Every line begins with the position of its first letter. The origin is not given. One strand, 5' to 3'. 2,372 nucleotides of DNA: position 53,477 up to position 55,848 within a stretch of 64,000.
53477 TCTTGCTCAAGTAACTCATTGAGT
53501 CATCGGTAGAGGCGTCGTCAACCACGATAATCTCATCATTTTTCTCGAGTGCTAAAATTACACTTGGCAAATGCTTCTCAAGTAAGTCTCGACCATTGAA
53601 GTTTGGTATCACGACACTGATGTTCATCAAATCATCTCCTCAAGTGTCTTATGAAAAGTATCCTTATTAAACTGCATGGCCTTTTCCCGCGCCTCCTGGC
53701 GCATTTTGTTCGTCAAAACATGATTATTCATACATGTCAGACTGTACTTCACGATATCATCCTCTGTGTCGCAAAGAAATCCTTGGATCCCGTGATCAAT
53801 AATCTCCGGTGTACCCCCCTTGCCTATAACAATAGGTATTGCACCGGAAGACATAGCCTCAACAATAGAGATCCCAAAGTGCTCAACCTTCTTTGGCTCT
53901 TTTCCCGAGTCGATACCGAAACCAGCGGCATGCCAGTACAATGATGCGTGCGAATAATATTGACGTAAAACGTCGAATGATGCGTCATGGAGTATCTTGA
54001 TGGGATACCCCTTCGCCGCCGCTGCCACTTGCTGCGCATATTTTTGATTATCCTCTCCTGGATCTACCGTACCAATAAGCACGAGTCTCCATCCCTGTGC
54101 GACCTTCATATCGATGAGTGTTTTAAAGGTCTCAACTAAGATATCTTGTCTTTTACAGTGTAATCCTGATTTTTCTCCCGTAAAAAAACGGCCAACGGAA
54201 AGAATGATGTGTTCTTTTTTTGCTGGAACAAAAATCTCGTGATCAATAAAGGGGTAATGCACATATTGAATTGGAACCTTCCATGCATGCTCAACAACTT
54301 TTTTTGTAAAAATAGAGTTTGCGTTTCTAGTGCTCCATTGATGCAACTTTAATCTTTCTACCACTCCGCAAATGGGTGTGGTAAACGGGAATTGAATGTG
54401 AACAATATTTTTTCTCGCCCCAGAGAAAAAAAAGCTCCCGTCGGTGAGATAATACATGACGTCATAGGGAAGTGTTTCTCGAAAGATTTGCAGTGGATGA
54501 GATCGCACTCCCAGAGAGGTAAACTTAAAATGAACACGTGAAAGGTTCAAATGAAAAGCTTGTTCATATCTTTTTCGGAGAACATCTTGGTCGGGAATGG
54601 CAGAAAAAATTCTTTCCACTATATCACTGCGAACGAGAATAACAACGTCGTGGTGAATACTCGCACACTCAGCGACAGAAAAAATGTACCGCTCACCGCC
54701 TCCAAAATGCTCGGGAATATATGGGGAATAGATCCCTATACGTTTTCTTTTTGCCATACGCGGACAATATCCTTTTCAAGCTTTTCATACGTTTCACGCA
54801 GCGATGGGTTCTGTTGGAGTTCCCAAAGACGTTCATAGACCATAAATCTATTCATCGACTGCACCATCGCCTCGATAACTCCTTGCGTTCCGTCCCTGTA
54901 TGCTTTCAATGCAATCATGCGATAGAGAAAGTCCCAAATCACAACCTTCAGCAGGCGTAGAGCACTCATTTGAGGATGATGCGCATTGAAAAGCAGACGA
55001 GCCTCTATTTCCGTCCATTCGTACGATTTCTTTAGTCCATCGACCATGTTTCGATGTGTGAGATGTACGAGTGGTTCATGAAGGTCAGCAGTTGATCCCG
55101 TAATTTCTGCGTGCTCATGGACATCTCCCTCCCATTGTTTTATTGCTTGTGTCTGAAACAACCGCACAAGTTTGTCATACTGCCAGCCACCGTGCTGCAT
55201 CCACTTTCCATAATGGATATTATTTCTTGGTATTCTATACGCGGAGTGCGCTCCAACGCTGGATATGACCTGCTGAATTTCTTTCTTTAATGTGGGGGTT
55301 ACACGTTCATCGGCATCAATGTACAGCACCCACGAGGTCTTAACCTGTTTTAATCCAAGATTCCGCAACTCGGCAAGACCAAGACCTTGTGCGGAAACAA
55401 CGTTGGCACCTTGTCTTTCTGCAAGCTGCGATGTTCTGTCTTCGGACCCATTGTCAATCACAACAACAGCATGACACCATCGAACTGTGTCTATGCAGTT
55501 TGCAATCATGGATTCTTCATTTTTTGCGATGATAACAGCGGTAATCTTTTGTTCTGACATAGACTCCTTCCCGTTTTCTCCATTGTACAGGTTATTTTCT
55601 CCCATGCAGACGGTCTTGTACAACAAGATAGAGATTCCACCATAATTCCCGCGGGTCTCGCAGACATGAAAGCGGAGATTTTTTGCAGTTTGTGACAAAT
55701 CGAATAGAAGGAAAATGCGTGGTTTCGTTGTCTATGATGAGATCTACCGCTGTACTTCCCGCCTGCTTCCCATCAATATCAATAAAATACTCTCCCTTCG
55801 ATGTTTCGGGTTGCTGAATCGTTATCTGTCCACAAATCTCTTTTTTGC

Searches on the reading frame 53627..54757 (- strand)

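Call 10: search_protein_families(library=pfam, proteins=[window:53627-54757:-], max_evalue=0.001)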
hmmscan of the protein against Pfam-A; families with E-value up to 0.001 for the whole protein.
window:53627-54757:- (376 aa): 2 families
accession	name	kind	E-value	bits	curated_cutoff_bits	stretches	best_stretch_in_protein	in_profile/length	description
PF00534.26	Glycos_transf_1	-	3.1e-18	66.3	26.4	1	175-358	8-171/172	Glycosyl transferases group 1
PF13692.12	Glyco_trans_1_4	-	3.2e-12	47.4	27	1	184-334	3-131/142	Glycosyl transferases group 1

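Call 20: search_protein_families(library=ncbifam, proteins=[window:53627-54757:-], max_evalue=0.001)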
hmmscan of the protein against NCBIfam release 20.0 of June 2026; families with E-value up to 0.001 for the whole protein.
window:53627-54757:- (376 aa): 8 families
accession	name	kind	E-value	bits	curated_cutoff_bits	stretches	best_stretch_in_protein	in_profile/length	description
TIGR03999.1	thiol_BshA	equivalog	1e-11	44.4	273.7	1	289-372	280-366/375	N-acetyl-alpha-D-glucosaminyl L-malate synthase BshA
NF041876.1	EPS_EpsE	equivalog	6.3e-07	29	400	1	292-362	306-378/389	exopolysaccharide biosynthesis GT4 family glycosyltransferase EpsE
NF001904.0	PRK00654.2-3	equivalog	0.00012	20.9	577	1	211-350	312-439/475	glycogen synthase GlgA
NF012028.0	PRK15484.1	subfamily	0.00013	21.2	618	1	205-366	209-360/380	lipopolysaccharide N-acetylglucosaminyltransferase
NF001901.0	PRK00654.1-5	equivalog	0.00014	20.5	649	1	216-364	339-478/502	glycogen synthase GlgA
TIGR02470.1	sucr_synth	equivalog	0.00021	19.6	810.4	1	289-332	651-694/784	sucrose synthase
TIGR03088.1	stp2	hypoth_equivalog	0.00025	20.2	409.05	0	290-361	281-354/374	TIGR03088 family PEP-CTERM/XrtA system glycosyltransferase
TIGR02149.1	glgA_Coryne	subfamily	0.00061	19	302.4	0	291-360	293-370/391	glycogen synthase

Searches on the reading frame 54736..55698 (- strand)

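Call 10: search_protein_families(library=pfam, proteins=[window:54736-55698:-], max_evalue=0.001)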
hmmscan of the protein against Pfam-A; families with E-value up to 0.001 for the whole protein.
window:54736-55698:- (320 aa): 2 families
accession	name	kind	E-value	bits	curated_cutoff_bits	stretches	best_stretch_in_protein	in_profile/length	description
PF00535.33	Glycos_transf_2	-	7e-15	55.8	23.3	1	54-172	2-131/168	Glycosyl transferase family 2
PF13704.12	Glyco_tranf_2_4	-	0.00026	21.8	27.5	0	59-132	1-83/98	Glycosyl transferase family 2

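Call 20: search_protein_families(library=ncbifam, proteins=[window:54736-55698:-], max_evalue=0.001)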
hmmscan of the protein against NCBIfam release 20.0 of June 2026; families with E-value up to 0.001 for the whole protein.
window:54736-55698:- (320 aa): 9 families
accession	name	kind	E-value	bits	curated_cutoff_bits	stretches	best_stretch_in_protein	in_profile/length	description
TIGR04283.1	glyco_like_mftF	equivalog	5.3e-11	42.5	182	1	55-151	4-103/221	TIGR04283 family arsenosugar biosynthesis glycosyltransferase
TIGR04182.1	glyco_TIGR04182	equivalog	1.1e-09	38.1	325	1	52-137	2-89/293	S-layer glycoprotein N-glycosyltransferase AglJ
NF010496.0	PRK13915.1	equivalog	1.6e-09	37.3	262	1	47-104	28-92/307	glucosyl-3-phosphoglycerate synthase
TIGR03965.1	mycofact_glyco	equivalog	4.8e-07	29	280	1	48-135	72-169/467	mycofactocin biosynthesis glycosyltransferase MftF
TIGR04195.1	S_glycosyl_SunS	equivalog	4e-06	25.9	350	1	45-196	52-201/421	SunS family peptide S-glycosyltransferase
NF007482.0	PRK10073.1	equivalog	9.9e-06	24.8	423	1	50-141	6-106/334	glycosyltransferase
NF058614.1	PPMAGASynPpgS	equivalog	7.4e-05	22.3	370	1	55-102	5-53/226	polyprenyl-phospho-N-acetylgalactosaminyl synthase PpgS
NF041875.1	EPS_EpsD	equivalog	0.00012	21.6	370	1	77-138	32-97/325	exopolysaccharide biosynthesis glycosyltransferase EpsD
NF041391.1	DPhHxTase_Halo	equivalog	0.00037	19.5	375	1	65-131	10-79/213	dolichyl-phosphate hexose transferase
